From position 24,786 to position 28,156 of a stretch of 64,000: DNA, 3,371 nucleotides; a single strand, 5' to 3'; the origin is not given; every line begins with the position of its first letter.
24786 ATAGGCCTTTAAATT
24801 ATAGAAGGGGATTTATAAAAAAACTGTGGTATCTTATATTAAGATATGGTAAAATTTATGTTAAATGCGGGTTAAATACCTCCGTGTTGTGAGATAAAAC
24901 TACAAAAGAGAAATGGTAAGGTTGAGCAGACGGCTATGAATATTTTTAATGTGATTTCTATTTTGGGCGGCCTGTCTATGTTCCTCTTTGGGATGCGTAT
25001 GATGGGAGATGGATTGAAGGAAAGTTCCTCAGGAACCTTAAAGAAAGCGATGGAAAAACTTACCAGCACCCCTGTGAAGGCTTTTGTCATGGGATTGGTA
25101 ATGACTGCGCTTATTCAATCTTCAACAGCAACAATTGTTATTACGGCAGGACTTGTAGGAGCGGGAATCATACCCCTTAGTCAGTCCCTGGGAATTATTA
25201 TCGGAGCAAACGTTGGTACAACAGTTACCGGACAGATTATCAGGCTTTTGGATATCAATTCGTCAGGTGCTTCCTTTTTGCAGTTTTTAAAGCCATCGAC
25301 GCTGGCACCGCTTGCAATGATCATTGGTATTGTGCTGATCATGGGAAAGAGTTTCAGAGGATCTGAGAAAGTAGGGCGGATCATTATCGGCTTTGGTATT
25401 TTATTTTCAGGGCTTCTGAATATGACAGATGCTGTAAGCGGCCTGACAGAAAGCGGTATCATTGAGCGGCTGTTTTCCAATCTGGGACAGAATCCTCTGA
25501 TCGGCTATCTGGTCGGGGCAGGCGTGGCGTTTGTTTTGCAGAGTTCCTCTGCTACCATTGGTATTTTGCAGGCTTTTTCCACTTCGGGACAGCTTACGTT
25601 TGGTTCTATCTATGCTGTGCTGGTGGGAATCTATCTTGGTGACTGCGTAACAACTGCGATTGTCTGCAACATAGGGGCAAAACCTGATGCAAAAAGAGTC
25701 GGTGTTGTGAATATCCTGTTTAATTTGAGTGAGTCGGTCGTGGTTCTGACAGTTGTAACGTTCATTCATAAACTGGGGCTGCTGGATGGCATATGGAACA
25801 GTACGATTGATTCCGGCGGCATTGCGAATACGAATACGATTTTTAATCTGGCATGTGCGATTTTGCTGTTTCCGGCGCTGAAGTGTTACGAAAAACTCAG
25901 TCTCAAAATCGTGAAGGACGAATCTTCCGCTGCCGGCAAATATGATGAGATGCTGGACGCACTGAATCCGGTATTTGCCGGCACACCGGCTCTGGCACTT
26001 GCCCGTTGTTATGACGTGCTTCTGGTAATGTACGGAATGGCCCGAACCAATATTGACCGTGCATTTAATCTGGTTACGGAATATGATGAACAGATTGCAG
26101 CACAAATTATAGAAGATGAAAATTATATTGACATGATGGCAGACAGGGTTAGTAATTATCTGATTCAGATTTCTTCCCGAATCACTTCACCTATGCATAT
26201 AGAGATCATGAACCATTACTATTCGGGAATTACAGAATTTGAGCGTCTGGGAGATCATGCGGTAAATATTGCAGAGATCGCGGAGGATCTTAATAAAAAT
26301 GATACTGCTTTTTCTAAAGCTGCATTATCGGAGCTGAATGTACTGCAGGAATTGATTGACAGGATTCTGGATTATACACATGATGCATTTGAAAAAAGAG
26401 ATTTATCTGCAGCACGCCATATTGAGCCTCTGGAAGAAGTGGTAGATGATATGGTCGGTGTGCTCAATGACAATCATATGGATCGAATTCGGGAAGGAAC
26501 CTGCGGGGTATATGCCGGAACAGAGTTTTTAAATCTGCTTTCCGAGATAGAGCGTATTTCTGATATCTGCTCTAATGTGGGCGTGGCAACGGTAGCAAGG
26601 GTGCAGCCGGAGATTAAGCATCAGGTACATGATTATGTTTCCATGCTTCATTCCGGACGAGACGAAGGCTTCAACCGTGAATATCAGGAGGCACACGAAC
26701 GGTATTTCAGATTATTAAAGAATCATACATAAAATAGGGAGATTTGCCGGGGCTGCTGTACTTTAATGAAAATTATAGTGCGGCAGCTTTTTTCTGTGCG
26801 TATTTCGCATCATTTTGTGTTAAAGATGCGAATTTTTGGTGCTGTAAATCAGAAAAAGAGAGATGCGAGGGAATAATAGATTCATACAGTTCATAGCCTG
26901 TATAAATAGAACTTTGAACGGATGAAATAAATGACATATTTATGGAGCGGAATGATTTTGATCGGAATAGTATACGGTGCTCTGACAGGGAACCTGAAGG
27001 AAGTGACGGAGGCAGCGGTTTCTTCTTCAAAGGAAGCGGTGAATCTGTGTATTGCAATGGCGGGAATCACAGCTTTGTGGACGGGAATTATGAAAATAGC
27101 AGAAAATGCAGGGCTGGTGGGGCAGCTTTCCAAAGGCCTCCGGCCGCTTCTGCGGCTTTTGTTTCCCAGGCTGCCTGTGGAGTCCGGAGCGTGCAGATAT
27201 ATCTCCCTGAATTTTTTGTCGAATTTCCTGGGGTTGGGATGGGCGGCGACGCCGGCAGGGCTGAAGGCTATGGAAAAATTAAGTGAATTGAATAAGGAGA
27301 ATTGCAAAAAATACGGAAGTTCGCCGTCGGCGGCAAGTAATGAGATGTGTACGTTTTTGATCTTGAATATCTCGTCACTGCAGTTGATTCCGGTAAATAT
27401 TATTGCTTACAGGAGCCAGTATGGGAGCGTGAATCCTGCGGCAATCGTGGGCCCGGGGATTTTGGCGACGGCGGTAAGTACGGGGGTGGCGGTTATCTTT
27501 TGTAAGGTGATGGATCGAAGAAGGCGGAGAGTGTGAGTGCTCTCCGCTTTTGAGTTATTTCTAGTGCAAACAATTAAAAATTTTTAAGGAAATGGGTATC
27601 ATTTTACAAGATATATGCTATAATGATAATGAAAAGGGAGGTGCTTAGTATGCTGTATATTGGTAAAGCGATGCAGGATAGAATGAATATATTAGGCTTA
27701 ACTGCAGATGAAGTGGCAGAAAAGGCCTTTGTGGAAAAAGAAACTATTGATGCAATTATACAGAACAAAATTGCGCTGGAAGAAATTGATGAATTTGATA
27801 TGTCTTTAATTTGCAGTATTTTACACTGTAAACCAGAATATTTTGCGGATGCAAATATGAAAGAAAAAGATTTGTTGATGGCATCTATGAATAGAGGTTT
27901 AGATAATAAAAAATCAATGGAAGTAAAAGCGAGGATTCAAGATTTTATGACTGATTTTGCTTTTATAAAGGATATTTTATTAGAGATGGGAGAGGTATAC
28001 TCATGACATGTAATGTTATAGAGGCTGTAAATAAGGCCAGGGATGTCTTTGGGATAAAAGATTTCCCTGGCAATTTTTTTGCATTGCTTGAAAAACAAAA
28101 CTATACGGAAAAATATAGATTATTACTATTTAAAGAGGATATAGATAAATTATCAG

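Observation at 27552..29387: Foreign AT-rich three-gene cassette: XRE-like HTH + ImmA/IrrE metallopeptidase + PIN-like nuclease (candidate protease-licensed toxin/anti-phage module)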

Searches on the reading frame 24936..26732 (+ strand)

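Call 103: search_protein_families(library=pfam, proteins=[window:24936-26732:+], max_evalue=0.00001)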
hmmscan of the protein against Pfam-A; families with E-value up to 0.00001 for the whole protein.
window:24936-26732:+ (598 aa): 2 families
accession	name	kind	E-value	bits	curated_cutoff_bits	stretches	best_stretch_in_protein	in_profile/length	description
PF02690.20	Na_Pi_cotrans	-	2.1e-50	170.7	29.1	2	15-164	1-136/137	Na+/Pi-cotransporter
PF01895.24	PhoU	-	2.3e-22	79.6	23.5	2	365-448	4-88/89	PhoU domain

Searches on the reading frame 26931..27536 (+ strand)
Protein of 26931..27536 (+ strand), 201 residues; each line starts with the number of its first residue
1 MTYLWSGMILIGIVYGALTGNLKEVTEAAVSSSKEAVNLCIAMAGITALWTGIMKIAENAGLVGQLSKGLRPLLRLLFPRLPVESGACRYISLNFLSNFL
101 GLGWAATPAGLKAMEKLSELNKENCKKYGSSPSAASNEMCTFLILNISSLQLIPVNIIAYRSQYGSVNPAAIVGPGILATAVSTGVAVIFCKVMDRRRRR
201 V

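Call 4: search_protein_families(library=pfam, proteins=[window:26931-27536:+], max_evalue=0.1)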
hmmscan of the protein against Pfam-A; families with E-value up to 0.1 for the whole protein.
window:26931-27536:+ (201 aa): 1 family
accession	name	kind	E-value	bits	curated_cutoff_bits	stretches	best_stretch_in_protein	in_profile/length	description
PF07670.19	Gate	-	1.8e-05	25.6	29.6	1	42-157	3-97/104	Nucleoside recognition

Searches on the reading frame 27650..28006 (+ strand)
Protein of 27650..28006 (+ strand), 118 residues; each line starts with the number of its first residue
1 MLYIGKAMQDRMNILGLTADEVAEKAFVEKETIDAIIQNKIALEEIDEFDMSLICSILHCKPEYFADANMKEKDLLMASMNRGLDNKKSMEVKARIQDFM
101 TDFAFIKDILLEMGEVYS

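Call 4: search_protein_families(library=pfam, proteins=[window:27650-28006:+], max_evalue=0.1)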
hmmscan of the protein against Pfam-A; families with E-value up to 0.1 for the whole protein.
window:27650-28006:+ (118 aa): 0 families

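Call 5: search_protein_families(library=padloc, proteins=[window:27650-28006:+], max_evalue=0.1)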
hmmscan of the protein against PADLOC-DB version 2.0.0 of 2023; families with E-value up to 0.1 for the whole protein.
window:27650-28006:+ (118 aa): 0 families

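Call 6: search_protein_families(library=ncbifam, proteins=[window:27650-28006:+], max_evalue=0.1)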
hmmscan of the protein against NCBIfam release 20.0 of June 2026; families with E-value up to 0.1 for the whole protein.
window:27650-28006:+ (118 aa): 0 families

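Call 9: search_protein_families(library=phrogs, proteins=[window:27650-28006:+], max_evalue=0.1)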
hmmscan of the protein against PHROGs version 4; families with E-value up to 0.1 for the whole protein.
window:27650-28006:+ (118 aa): 4 families
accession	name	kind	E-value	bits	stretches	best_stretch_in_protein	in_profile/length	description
phrog_8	-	transcription regulation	0.00022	21.8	1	6-110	164-253/346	transcriptional regulator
phrog_5219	-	unknown function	0.01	16.8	0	28-47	15-34/63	-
phrog_2439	-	transcription regulation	0.023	14.6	1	2-108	6-103/367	transcriptional regulator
phrog_3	-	transcription regulation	0.04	14.7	1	4-73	89-155/430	transcriptional repressor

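Call 39: search_solved_structures(query=A3, max_evalue=10, show_alignments=3)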
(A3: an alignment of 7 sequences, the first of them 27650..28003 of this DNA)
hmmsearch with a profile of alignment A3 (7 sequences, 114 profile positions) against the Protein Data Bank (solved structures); distinct sequences matched with E-value up to 10: 3.
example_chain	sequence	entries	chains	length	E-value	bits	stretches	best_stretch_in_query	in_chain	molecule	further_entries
8bgm_A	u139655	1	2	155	0.098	16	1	37-112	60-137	Toxin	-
8tac_A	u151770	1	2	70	0.16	15.3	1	3-39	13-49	DBP48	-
3qik_A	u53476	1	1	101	0.7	13.2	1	58-107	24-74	Phosphatidylinositol 3,4,5-trisphosphate-dependent Rac exchanger 1 protein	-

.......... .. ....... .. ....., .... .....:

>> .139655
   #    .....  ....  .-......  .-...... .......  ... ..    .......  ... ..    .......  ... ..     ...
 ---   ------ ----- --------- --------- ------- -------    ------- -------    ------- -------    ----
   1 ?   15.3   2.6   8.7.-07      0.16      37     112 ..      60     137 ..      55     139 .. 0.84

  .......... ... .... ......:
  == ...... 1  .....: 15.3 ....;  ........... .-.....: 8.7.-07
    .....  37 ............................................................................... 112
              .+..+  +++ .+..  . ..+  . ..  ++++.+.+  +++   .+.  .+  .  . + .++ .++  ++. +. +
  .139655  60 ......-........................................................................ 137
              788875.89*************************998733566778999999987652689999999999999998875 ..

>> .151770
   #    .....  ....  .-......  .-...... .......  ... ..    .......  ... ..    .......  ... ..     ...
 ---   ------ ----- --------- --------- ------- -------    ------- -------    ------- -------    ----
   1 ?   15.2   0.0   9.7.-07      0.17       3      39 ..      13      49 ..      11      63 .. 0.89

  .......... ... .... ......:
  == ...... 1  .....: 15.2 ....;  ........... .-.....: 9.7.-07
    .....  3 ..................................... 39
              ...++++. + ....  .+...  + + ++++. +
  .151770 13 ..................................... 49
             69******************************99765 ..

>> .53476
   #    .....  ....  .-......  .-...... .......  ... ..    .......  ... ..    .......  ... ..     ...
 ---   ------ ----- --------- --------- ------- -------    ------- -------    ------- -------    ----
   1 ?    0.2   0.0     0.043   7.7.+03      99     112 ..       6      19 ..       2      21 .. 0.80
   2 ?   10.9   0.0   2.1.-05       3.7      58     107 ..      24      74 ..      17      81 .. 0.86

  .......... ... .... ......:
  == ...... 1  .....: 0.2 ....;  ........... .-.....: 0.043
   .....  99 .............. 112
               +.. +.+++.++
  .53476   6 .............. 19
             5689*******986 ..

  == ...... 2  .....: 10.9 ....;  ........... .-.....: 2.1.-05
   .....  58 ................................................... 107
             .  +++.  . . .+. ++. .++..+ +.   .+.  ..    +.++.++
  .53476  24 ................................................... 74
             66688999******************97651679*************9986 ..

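Call 41: find_homologous_proteins(query=window:27650-28003:+, max_evalue=0.001)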
Query window:27650-28003:+ (118 aa): 67 proteins with E <= 0.001 among 69 candidates.
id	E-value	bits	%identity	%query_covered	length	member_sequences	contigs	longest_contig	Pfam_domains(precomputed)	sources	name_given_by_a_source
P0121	1.5e-64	233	94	100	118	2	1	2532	-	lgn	-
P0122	1.6e-62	226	93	100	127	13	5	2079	-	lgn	-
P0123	2.5e-50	187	76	100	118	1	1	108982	-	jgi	-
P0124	2.6e-50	187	77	100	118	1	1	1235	-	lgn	-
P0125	1.2e-49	185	73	100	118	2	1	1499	-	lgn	-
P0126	2.2e-49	184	71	99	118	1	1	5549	-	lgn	-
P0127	8.4e-49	182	74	98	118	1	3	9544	-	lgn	-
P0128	6.2e-48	179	75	99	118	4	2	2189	-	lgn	-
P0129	7.1e-48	179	70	98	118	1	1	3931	-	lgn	-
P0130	7.2e-48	179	71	99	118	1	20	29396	-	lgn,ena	-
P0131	2.0e-46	174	70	97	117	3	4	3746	-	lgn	-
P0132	3.5e-46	174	70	99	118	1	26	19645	-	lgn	-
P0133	6.3e-46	173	70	99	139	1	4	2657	-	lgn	-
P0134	1.1e-45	172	69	95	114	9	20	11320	-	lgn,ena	-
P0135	1.3e-45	172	70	99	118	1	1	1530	-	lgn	-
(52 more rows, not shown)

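Call 48: predict_structure(alignment_id=A4)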
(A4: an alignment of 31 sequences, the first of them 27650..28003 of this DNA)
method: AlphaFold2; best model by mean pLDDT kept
length: 118 residues; sequences in the alignment: 31
mean_pLDDT: 89.5   pTM: 0.77
mean pLDDT of the five models: 89.5, 88.9, 88.4, 88.0, 87.7
residues with pLDDT >= 90: 67; 70-90: 45; 50-70: 6; < 50: 0
segments of 3 or more residues with pLDDT < 50: none
pLDDT, mean of each block of 10 residues (from residue 1): 93 94 96 97 94 94 90 84 82 89 85 70
secondary structure, 60 per line:
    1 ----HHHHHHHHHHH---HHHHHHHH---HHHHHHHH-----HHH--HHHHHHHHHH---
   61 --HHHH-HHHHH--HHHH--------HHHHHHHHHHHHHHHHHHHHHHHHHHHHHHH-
elements in order: H5-15 H19-26 H30-37 H48-57 H63-66 H68-72 H75-78 H87-117

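Call 51: fold_search(model_id=the predicted structure, library=pdb)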
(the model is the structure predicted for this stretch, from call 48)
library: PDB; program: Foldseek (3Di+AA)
matches with E <= 10: 465; with E <= 0.001: 0
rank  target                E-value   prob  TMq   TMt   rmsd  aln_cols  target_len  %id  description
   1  1b0n_A                1.6e-03  1.00  0.51  0.58   7.7       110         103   19  SINR PROTEIN/SINI PROTEIN COMPLEX (released 1999-01-13)
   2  3zkc_B                9.5e-03  1.00  0.50  0.90   1.3        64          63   22  Crystal structure of the master regulator for biofilm formation SinR in complex with DNA. (released 2013-03-06)
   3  2b5a_A                1.0e-02  1.00  0.49  0.72   2.8        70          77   18  C.BclI, Control Element of the BclI Restriction-Modification System (released 2006-01-03)
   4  5tn0_MODEL_1_A        1.1e-02  1.00  0.49  0.79   1.9        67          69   21  Solution Structure of the N-terminal DNA-binding domain of the master biofilm-regulator SinR from Bacillus sub (released 2017-10-25)
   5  2b5a_B                1.2e-02  1.00  0.48  0.73   1.3        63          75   17  C.BclI, Control Element of the BclI Restriction-Modification System (released 2006-01-03)
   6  2cro                  1.4e-02  1.00  0.46  0.80   2.6        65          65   25  STRUCTURE OF PHAGE 434 CRO PROTEIN AT 2.35 ANGSTROMS RESOLUTION (released 1989-10-15)
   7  3f51_C                1.5e-02  1.00  0.44  0.57  10.6       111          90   14  Crystal Structure of the clp gene regulator ClgR from Corynebacterium glutamicum (released 2008-11-18)
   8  3jxb_C                1.6e-02  1.00  0.49  0.84   1.1        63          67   16  Crystal structure of the P22 c2 repressor protein in complex with synthetic operator 9C (released 2010-01-19)
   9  7t5u                  1.6e-02  1.00  0.51  0.87   2.2        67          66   15  Structure of E. coli MS115-1 CapH N-terminal domain (released 2022-09-14)
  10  2b5a_C                1.6e-02  1.00  0.49  0.73   2.7        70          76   18  C.BclI, Control Element of the BclI Restriction-Modification System (released 2006-01-03)
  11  9iaq_D                1.6e-02  1.00  0.50  0.52   9.4       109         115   12  Arbitrium controls lysis-lysogeny through the activation of a small antirepressor protein in the majority of arbitrium (released 2026-01-14)
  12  9iaq_B                1.7e-02  1.00  0.51  0.54   9.2       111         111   12  Arbitrium controls lysis-lysogeny through the activation of a small antirepressor protein in the majority of arbitrium (released 2026-01-14)
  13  3qq6_B                1.9e-02  1.00  0.50  0.85   1.0        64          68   22  The N-terminal DNA binding domain of SinR from Bacillus subtilis (released 2011-06-15)
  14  9iaq_A                1.9e-02  1.00  0.50  0.52  10.4       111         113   13  Arbitrium controls lysis-lysogeny through the activation of a small antirepressor protein in the majority of arbitrium (released 2026-01-14)
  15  3qq6_A                2.4e-02  1.00  0.50  0.82   1.4        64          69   22  The N-terminal DNA binding domain of SinR from Bacillus subtilis (released 2011-06-15)
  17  1adr_MODEL_1_A        2.7e-02  1.00  0.51  0.77   1.8        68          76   15  DETERMINATION OF THE NUCLEAR MAGNETIC RESONANCE STRUCTURE OF THE DNA-BINDING DOMAIN OF THE P22 C2 REPRESSOR (1 (released 1994-01-31)
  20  3jxb_D                3.2e-02  1.00  0.49  0.86   1.1        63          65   16  Crystal structure of the P22 c2 repressor protein in complex with synthetic operator 9C (released 2010-01-19)
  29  2r1j_L                5.2e-02  1.00  0.49  0.85   1.9        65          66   15  Crystal Structure of the P22 c2 Repressor protein in complex with the synthetic operator 9T (released 2008-04-29)
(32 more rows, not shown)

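Call 91: search_protein_families(library=pfam, alignment_id=A4, max_evalue=0.1)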
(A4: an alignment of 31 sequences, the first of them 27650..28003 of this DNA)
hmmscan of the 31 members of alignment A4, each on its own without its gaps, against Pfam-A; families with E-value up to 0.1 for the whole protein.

A. member 1, window:27650-28003:+ (118 aa): 0 families

B. families by the number of members that match (of 31 scanned): 8 families
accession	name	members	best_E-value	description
PF13443.12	HTH_26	11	0.0014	Cro/C1-type HTH DNA-binding domain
PF18572.7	T6PP_N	1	0.0059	Trehalose-6-phosphate phosphatase N-terminal helical bundle domain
PF01381.28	HTH_3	1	0.018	Helix-turn-helix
PF20366.3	DUF6661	1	0.03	Family of unknown function (DUF6661)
PF05734.16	DUF832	1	0.034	Herpesvirus protein of unknown function (DUF832)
PF15305.11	IFT43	1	0.053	Intraflagellar transport protein 43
PF02593.20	DUF166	1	0.066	Domain of unknown function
PF24127.1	DUF7395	1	0.096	Domain of unknown function (DUF7395)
